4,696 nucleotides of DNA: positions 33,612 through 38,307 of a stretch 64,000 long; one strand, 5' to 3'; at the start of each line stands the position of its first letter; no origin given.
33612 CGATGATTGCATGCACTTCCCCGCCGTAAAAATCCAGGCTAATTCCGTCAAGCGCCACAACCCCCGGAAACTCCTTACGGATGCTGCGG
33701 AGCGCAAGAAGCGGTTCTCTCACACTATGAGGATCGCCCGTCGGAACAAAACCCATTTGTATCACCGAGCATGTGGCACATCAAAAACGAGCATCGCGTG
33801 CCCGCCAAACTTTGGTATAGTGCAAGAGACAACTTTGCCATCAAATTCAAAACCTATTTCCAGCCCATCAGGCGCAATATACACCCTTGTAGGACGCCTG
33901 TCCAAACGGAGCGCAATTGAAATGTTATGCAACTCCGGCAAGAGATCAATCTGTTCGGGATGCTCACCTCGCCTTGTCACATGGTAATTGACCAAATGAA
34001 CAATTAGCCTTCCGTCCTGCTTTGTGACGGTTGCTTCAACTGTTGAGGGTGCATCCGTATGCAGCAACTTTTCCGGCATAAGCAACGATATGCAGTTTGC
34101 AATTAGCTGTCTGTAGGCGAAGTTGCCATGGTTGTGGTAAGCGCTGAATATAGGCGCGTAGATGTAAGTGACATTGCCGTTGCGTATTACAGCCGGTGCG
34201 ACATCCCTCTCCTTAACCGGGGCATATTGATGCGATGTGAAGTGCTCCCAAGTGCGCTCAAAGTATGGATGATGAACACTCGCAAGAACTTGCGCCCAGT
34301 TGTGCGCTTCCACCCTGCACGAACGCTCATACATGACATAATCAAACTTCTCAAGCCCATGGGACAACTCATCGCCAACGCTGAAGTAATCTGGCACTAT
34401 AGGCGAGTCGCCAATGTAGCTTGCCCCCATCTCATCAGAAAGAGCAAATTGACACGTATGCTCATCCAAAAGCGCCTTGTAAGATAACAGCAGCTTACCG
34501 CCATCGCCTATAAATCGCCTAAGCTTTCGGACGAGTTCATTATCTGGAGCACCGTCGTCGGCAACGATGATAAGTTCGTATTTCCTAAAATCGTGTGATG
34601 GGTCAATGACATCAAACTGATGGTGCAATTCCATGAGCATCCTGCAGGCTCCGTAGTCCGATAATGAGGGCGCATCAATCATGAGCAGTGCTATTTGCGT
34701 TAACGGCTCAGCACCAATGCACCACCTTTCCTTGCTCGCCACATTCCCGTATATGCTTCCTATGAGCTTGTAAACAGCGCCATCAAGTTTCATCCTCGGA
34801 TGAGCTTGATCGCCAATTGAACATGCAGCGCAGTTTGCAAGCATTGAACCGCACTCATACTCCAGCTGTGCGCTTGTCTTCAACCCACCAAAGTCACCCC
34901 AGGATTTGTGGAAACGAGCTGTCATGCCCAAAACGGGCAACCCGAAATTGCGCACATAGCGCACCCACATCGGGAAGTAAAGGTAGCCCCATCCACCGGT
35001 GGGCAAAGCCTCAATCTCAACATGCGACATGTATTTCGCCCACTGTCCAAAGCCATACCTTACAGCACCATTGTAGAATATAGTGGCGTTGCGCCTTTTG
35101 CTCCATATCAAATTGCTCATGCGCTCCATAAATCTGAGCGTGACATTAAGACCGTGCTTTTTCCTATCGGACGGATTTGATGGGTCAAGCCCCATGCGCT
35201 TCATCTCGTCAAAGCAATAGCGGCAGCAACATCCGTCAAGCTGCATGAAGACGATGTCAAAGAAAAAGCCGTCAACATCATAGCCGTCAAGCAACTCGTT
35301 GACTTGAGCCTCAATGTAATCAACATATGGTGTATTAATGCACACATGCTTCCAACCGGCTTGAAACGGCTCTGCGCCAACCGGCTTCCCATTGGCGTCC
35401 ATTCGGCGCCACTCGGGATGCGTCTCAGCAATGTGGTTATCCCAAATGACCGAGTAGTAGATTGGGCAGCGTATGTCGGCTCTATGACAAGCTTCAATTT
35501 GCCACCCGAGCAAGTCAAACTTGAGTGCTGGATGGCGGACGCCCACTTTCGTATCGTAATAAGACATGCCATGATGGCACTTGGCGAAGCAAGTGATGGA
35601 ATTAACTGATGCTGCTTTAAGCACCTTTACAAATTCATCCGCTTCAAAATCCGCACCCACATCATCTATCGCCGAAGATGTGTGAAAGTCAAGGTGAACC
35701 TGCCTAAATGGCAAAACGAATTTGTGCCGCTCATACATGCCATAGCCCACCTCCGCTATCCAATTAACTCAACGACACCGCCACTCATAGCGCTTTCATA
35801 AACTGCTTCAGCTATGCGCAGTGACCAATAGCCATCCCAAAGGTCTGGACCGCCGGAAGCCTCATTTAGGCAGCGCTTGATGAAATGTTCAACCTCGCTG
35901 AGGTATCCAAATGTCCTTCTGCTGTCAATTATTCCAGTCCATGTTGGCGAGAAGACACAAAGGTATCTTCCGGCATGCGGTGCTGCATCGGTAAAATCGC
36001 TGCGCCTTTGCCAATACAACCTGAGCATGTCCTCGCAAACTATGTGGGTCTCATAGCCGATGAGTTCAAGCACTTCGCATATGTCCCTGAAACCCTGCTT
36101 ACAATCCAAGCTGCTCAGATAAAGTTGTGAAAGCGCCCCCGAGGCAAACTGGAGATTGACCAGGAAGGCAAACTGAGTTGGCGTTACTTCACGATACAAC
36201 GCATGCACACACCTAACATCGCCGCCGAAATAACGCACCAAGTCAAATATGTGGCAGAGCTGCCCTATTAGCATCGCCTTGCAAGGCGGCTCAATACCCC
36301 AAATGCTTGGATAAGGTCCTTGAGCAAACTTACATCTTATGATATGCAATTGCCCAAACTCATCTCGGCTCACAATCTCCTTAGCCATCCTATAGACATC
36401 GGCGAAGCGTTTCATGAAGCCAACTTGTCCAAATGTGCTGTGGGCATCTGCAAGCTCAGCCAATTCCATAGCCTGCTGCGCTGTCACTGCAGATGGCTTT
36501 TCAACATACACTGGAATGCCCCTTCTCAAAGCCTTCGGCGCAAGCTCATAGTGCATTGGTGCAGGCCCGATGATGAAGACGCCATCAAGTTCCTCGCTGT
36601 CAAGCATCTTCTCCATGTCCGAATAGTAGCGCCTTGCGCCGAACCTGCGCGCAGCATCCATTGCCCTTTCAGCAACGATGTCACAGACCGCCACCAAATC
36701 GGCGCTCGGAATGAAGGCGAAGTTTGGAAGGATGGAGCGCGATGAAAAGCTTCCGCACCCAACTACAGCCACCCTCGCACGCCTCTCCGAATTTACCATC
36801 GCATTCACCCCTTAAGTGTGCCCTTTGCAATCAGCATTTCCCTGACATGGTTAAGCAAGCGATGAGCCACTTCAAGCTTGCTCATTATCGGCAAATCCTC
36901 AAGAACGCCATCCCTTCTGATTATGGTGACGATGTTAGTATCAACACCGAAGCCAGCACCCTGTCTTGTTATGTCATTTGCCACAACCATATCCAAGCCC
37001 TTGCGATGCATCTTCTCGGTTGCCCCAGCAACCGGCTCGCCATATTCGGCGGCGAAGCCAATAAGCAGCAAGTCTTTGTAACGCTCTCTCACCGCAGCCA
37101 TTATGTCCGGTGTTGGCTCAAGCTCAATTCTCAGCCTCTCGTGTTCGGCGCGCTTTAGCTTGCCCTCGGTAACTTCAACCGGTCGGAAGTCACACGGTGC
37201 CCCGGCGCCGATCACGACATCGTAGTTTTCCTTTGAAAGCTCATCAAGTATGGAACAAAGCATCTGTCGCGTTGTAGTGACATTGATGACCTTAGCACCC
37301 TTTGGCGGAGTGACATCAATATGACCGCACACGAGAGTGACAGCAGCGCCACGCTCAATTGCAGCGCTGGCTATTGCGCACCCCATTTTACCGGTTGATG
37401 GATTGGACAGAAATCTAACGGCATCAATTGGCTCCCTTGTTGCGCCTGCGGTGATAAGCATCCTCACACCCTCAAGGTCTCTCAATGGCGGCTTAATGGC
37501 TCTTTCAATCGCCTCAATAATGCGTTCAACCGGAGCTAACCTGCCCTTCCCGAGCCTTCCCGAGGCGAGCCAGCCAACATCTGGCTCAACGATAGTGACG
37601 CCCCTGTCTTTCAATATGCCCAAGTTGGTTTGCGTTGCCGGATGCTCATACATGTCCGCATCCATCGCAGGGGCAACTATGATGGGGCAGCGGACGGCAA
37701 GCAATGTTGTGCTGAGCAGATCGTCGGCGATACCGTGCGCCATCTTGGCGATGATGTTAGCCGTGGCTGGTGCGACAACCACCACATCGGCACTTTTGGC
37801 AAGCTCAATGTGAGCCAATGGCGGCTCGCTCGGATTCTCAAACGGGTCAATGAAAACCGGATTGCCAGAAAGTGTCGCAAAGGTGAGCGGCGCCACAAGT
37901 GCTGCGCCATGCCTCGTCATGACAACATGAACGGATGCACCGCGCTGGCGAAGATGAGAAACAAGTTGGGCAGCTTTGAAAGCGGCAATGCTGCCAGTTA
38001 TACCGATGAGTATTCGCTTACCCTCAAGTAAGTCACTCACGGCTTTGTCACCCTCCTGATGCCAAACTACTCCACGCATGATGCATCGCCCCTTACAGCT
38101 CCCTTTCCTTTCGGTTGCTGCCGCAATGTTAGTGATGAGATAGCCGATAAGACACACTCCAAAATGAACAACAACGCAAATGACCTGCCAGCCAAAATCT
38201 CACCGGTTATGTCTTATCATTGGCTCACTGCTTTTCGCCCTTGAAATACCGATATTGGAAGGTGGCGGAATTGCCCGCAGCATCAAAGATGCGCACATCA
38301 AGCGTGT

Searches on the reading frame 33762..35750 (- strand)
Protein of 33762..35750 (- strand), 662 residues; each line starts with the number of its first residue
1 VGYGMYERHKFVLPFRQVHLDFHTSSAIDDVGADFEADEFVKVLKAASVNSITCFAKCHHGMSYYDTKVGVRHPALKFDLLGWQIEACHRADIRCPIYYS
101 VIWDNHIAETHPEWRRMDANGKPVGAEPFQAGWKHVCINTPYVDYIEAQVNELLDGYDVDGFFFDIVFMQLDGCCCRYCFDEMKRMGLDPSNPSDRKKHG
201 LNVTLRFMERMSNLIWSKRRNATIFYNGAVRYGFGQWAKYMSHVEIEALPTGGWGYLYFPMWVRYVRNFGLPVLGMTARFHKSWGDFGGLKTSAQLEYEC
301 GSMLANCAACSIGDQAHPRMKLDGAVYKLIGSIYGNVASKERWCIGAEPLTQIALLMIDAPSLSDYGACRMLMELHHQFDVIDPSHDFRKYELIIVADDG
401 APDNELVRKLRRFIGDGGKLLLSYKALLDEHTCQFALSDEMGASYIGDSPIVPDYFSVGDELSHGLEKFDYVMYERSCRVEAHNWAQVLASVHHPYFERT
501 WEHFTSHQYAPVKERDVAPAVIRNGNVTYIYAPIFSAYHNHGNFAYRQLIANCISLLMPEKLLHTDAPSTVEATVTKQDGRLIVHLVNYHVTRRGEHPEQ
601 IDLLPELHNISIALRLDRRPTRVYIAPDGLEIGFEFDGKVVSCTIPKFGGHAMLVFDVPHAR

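Call 46: search_protein_families(library=pfam, proteins=[window:33762-35750:-], max_evalue=0.00001)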
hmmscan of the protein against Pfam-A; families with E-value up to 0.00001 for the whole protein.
window:33762-35750:- (662 aa): 2 families
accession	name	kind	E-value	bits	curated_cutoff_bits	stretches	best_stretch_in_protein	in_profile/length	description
PF14871.12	GHL6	-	3.8e-38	131.1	35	1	37-166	2-132/132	Hypothetical glycosyl hydrolase 6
PF01120.23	Alpha_L_fucos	-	1.1e-08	35.3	25.2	1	33-170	92-215/345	Alpha-L-fucosidase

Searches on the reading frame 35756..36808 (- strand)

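Call 46: search_protein_families(library=pfam, proteins=[window:35756-36808:-], max_evalue=0.00001)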
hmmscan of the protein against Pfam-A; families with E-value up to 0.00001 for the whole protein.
window:35756-36808:- (350 aa): 3 families
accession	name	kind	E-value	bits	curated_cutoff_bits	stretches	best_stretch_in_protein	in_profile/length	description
PF01408.29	GFO_IDH_MocA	-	1.8e-23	83.9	24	1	12-130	2-119/120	Oxidoreductase family, NAD-binding Rossmann fold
PF02894.22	GFO_IDH_MocA_C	-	2.1e-10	41.2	22.9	1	143-348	1-218/218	Oxidoreductase family, C-terminal alpha/beta domain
PF22725.1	GFO_IDH_MocA_C3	-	2e-09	37.9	27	1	139-234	1-105/124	GFO/IDH/MocA C-terminal domain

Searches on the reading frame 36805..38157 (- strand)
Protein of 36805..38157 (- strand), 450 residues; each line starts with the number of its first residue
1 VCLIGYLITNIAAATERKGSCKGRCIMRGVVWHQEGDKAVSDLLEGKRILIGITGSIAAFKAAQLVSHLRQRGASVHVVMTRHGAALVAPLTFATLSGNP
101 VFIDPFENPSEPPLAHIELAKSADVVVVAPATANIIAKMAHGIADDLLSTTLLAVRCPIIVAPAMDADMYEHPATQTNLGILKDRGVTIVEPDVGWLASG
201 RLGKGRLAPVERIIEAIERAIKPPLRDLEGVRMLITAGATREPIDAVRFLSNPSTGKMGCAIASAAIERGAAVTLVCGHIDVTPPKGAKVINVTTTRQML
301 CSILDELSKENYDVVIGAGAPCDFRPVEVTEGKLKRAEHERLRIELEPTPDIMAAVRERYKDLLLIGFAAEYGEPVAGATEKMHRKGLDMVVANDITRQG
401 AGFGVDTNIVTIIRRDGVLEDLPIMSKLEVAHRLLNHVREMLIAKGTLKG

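Call 46: search_protein_families(library=pfam, proteins=[window:36805-38157:-], max_evalue=0.00001)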
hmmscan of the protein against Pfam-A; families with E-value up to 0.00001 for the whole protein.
window:36805-38157:- (450 aa): 2 families
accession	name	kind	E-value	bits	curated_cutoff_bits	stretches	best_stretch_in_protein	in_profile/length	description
PF04127.22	DFP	-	3.9e-62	209.8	22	1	228-413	1-186/186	DNA/pantothenate metabolism flavoprotein C-terminal domain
PF02441.25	Flavoprotein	-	3.2e-34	118.3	22.7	1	47-218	1-159/162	Flavoprotein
